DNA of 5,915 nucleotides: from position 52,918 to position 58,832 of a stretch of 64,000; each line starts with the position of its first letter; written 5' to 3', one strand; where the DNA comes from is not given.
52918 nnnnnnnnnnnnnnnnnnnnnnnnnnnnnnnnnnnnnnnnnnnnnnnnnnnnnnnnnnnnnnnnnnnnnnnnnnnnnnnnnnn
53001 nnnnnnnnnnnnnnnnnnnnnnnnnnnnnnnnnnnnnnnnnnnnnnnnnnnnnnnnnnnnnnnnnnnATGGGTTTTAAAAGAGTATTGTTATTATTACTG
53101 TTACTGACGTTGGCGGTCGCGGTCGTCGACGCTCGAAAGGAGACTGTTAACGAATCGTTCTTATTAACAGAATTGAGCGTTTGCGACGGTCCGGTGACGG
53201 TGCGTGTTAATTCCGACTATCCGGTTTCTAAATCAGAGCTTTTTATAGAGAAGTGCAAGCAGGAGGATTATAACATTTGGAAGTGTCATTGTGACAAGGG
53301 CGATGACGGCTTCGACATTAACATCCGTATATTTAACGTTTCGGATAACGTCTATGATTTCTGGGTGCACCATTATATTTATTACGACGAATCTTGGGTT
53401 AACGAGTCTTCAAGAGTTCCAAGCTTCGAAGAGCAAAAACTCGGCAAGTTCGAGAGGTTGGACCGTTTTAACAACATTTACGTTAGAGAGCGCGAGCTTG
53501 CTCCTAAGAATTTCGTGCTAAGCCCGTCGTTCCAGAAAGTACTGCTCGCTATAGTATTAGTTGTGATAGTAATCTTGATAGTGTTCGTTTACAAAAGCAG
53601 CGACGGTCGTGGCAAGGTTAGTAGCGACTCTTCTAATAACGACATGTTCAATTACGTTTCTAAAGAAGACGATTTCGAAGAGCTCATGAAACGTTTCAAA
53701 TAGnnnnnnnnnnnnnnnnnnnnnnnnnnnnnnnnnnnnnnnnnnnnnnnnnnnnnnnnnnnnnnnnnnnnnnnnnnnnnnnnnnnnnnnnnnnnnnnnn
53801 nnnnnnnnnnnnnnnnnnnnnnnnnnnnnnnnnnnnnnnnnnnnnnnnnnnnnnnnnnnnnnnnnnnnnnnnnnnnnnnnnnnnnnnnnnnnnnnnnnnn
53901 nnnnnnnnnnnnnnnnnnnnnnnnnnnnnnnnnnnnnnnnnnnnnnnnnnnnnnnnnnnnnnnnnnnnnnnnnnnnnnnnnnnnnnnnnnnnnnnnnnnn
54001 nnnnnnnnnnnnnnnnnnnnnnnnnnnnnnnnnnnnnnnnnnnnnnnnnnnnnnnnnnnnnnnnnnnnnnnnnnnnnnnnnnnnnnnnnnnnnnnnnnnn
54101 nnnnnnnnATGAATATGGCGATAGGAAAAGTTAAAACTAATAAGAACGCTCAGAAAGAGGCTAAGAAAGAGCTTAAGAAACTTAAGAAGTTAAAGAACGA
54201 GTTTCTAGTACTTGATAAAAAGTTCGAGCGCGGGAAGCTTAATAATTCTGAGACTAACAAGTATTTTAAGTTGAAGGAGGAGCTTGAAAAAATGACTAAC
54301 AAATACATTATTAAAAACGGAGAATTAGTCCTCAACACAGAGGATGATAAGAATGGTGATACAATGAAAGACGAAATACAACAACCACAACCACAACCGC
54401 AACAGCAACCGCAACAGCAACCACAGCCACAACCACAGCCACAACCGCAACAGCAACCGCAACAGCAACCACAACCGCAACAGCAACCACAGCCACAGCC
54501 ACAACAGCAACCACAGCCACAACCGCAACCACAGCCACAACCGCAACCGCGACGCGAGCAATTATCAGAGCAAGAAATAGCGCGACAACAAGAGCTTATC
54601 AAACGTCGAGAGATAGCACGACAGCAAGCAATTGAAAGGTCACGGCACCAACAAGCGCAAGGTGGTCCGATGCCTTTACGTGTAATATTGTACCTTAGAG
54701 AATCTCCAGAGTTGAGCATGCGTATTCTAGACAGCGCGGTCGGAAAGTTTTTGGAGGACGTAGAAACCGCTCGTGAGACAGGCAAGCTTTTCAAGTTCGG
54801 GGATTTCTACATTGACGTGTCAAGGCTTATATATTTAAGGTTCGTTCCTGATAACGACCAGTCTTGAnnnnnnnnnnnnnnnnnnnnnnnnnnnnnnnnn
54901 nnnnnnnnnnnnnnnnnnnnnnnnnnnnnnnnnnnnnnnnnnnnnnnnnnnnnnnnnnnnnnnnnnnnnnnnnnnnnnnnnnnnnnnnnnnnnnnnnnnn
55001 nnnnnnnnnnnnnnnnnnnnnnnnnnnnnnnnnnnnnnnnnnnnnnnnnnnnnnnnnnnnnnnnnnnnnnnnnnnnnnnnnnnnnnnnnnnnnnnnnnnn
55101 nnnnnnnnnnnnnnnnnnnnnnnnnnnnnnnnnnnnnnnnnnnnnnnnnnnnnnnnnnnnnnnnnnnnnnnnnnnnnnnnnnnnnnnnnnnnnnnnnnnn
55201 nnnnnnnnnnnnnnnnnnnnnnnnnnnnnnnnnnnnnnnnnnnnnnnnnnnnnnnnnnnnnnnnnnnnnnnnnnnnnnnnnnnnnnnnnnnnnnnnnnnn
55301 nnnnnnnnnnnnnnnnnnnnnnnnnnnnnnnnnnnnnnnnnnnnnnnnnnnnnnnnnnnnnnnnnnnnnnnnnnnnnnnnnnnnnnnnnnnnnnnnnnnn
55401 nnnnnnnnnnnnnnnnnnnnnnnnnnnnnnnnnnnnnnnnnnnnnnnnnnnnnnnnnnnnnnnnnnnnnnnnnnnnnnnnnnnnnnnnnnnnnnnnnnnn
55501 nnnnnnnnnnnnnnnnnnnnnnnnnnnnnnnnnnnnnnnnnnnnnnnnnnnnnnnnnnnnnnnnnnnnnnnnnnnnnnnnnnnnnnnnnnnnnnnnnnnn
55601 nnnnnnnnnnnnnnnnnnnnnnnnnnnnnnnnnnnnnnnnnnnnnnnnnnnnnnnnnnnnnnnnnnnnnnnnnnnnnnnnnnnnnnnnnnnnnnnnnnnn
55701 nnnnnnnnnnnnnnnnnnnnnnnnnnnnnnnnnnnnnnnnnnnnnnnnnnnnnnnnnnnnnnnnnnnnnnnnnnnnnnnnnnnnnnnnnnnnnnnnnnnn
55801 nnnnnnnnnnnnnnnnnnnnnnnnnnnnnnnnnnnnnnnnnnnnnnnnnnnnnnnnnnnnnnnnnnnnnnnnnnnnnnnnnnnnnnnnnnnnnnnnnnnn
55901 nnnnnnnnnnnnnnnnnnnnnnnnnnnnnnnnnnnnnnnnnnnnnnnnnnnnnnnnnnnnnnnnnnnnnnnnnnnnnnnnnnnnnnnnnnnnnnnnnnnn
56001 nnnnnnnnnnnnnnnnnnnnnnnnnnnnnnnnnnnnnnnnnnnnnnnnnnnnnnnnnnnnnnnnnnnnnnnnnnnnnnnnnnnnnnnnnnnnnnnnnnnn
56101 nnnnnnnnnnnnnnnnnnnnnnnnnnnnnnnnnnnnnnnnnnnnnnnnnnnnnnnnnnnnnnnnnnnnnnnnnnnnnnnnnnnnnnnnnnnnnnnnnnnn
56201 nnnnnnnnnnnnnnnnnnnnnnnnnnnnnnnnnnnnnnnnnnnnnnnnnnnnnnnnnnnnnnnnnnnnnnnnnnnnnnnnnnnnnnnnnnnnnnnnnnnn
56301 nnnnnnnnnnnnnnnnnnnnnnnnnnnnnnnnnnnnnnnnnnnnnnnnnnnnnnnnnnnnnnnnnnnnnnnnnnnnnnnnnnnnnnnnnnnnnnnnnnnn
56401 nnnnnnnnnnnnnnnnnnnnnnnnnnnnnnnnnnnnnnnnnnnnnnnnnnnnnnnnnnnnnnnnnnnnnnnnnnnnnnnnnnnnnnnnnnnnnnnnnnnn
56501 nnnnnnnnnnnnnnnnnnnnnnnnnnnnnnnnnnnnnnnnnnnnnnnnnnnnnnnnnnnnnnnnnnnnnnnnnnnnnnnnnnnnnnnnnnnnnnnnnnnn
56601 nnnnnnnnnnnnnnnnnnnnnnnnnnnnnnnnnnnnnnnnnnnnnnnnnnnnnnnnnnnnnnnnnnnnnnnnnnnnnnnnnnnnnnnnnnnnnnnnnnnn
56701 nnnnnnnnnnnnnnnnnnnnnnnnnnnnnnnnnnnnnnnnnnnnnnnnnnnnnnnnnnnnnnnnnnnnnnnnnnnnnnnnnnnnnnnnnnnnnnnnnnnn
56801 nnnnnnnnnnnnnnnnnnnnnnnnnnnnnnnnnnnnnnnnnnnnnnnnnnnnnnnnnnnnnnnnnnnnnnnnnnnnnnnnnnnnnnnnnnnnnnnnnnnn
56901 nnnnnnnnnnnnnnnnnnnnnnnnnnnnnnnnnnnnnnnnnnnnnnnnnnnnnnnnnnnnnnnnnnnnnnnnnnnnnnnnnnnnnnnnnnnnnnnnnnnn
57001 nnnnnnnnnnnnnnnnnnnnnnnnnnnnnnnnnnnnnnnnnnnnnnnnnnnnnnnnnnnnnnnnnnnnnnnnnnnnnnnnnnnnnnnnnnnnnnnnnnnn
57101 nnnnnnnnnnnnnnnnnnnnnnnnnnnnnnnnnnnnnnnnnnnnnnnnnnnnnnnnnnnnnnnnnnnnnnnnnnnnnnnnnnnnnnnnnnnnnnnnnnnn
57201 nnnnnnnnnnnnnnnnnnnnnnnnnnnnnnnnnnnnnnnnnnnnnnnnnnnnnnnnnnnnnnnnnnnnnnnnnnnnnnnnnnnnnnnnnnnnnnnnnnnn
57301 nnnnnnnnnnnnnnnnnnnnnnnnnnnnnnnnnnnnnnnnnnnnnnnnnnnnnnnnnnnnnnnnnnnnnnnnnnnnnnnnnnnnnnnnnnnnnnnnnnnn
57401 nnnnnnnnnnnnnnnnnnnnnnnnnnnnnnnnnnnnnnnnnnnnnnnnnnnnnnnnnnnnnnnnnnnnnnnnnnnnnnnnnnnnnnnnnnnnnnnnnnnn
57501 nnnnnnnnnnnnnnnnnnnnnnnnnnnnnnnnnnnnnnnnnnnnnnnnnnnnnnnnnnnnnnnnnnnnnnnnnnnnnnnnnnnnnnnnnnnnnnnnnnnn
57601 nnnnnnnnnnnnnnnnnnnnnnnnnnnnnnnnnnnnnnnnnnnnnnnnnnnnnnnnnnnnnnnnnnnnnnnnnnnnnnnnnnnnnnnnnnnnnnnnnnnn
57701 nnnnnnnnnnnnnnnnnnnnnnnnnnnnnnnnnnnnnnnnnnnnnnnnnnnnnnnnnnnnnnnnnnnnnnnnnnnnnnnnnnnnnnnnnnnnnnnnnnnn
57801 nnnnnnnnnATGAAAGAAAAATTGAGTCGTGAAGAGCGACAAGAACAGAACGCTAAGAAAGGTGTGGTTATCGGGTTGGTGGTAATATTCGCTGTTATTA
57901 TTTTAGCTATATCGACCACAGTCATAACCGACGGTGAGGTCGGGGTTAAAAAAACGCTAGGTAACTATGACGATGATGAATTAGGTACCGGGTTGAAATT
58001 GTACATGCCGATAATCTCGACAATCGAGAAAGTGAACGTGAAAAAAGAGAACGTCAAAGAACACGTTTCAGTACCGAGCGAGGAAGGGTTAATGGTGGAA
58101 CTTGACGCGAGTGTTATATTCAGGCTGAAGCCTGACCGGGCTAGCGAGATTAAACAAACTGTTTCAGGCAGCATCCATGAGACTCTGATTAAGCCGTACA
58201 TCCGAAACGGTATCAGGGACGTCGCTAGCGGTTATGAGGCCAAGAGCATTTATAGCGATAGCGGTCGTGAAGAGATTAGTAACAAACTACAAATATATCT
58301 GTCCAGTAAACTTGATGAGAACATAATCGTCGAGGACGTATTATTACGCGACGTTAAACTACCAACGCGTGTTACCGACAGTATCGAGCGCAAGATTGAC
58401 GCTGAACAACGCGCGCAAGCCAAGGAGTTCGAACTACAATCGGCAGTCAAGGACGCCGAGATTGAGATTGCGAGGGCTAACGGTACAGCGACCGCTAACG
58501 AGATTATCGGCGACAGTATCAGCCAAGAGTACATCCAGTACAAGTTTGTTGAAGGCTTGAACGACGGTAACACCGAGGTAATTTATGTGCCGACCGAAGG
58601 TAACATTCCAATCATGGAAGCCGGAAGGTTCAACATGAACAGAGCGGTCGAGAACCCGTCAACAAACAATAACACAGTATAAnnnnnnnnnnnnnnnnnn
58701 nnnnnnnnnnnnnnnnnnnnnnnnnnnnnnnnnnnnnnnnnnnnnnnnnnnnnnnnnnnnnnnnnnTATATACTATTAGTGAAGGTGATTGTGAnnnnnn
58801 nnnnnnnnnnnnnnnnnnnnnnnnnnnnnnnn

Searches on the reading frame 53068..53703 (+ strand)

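Call 48: search_protein_families(library=pfam, proteins=[window:53068-53703:+], max_evalue=0.01)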
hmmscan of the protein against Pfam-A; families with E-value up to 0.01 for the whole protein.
window:53068-53703:+ (211 aa): 2 families
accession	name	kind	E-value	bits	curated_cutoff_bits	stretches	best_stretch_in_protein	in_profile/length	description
PF10717.14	ODV-E18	-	0.00088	19.5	28.1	1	151-193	22-63/87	Occlusion-derived virus envelope protein ODV-E18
PF25425.1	YfjL_N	-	0.0036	18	27.8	0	156-200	2-45/97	YfjL-like, N-terminal domain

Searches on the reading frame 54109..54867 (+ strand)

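Call 49: search_protein_families(library=pfam, proteins=[window:54109-54867:+], max_evalue=0.01)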
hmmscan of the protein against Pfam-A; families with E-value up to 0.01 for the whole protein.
window:54109-54867:+ (252 aa): 2 families
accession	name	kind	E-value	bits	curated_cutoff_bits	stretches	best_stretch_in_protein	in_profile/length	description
PF05887.16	Trypan_PARP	-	3.6e-06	27.4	100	1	79-145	52-111/134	Procyclic acidic repetitive protein (PARP)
PF03153.18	TFIIA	-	0.00027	21.5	36.2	1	70-180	165-263/415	Transcription factor IIA, alpha/beta subunit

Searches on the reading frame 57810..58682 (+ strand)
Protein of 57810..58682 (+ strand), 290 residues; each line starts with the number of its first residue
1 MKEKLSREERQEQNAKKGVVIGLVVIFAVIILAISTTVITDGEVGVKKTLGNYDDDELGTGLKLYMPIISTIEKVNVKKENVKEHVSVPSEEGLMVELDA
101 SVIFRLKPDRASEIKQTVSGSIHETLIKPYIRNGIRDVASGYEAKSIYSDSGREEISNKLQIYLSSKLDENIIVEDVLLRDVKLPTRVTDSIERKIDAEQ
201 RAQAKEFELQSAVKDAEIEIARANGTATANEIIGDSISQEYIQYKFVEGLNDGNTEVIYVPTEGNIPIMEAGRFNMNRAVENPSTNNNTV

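Call 10: search_protein_families(library=pfam, proteins=[window:57810-58682:+], max_evalue=0.01)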
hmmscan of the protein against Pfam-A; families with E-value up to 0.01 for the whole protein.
window:57810-58682:+ (290 aa): 1 family
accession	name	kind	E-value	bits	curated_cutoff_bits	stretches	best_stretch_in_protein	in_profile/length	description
PF01145.31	Band_7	-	5.8e-30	105.1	23.6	1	38-209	2-172/176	SPFH domain / Band 7 family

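Call 17: find_related_loci(query=window:57810-58682:+, collection=viral_contigs, flank=10000)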
Query window:57810-58682:+ (290 aa) in viral_contigs; peptide patterns used: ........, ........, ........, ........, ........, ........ (x = any residue, [..] = any of these).
12 stretches matched a pattern, but none encodes a relative of the query by tblastn (E <= 1e-3).

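Call 91: find_homologous_proteins(query=window:57810-58682:+, max_evalue=1e-20)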
Query window:57810-58682:+ (290 aa): 618 proteins with E <= 1e-20 among 1634 candidates; the best 120 are listed.
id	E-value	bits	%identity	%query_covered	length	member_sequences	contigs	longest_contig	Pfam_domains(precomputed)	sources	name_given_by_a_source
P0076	5.3e-177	605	100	100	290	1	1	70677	PF01145.32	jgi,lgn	jgi:regulator of protease activity HflC (stomatin/prohibitin superfamily)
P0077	1.3e-131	456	75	99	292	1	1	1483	PF01145.32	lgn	-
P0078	8.1e-130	450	79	94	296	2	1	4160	PF01145.32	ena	-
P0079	1.0e-123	430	82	83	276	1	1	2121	PF01145.32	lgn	-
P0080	1.4e-118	413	76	89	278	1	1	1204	PF01145.32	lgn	-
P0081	4.7e-118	411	70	92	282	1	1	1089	PF01145.32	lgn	-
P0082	3.2e-100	353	67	82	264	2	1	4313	PF01145.32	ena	-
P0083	1.4e-98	348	68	82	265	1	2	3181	PF01145.32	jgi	-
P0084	1.1e-94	335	63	81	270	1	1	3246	PF01145.32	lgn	-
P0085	1.3e-93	331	60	93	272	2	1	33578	PF01145.32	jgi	jgi:regulator of protease activity HflC (stomatin/prohibitin superfamily)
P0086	1.6e-93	331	62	88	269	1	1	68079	PF01145.32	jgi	jgi:prohibitin 1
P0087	4.3e-93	330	61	88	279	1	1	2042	PF01145.32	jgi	-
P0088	8.1e-93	329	61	90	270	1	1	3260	PF01145.32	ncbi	-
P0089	1.9e-92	328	61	89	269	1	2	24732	PF01145.32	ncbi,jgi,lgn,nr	ncbi:MAG: prohibitin family protein [Candidatus Woesearchaeota archaeon]|jgi:prohibitin 1|nr:prohibi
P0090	2.4e-92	327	62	88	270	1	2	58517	PF01145.32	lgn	-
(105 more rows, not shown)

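Call 92: find_encoding_contigs(protein=P0078, flank=10000, max_places=3)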
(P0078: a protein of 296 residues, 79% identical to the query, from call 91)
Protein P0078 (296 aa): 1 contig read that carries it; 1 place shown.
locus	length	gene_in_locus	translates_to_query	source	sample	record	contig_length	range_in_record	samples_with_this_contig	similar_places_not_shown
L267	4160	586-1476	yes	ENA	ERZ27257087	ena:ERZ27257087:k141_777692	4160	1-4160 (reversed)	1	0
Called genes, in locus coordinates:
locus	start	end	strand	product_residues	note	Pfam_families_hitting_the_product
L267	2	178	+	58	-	?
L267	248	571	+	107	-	-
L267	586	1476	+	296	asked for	PF01145:Band_7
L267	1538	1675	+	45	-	-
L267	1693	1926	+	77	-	-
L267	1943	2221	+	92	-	-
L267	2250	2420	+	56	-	-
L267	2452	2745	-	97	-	-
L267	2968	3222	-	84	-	-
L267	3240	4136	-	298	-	PF00589:Phage_integrase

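Call 93: find_encoding_contigs(protein=P0086, flank=10000, max_places=2)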
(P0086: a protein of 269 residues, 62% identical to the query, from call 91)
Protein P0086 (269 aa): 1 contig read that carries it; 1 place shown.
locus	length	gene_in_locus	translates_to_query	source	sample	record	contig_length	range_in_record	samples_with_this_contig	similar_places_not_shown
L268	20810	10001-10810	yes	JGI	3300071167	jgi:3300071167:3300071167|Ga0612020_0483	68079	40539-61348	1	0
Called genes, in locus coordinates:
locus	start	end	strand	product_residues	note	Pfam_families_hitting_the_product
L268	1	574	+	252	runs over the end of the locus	-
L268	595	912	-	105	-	PF21349:RUBY_RBDX (faint), PF24042:DUF7351 (weak), PF01096:Zn_ribbon_TFIIS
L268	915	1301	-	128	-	PF11969:DcpS_C, PF01230:HIT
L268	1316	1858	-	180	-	PF00117:GATase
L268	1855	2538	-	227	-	PF01902:Diphthami_syn_2_N, PF28410:Diphthami_syn_2_C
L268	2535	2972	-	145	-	PF02590:SPOUT_MTase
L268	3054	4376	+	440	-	PF18144:SMODS (weak), PF01909:NTP_transf_2 (weak), PF09249:tRNA_NucTransf2, PF21133:CAA_C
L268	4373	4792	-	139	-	-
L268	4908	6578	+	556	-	PF00271:Helicase_C (weak), PF21280:Helicase_dom4_arc, PF14520:HHH_5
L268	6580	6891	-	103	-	PF13601:HTH_34 (weak)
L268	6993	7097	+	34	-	-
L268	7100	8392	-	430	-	PF00753:Lactamase_B, PF23023:Anti-Pycsar_Apyc1, PF12706:Lactamase_B_2, PF16661:Lactamase_B_6, PF10996:Beta-Casp, PF07521:RMMBL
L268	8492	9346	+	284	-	PF05763:DUF835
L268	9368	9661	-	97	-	-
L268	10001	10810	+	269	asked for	PF01145:Band_7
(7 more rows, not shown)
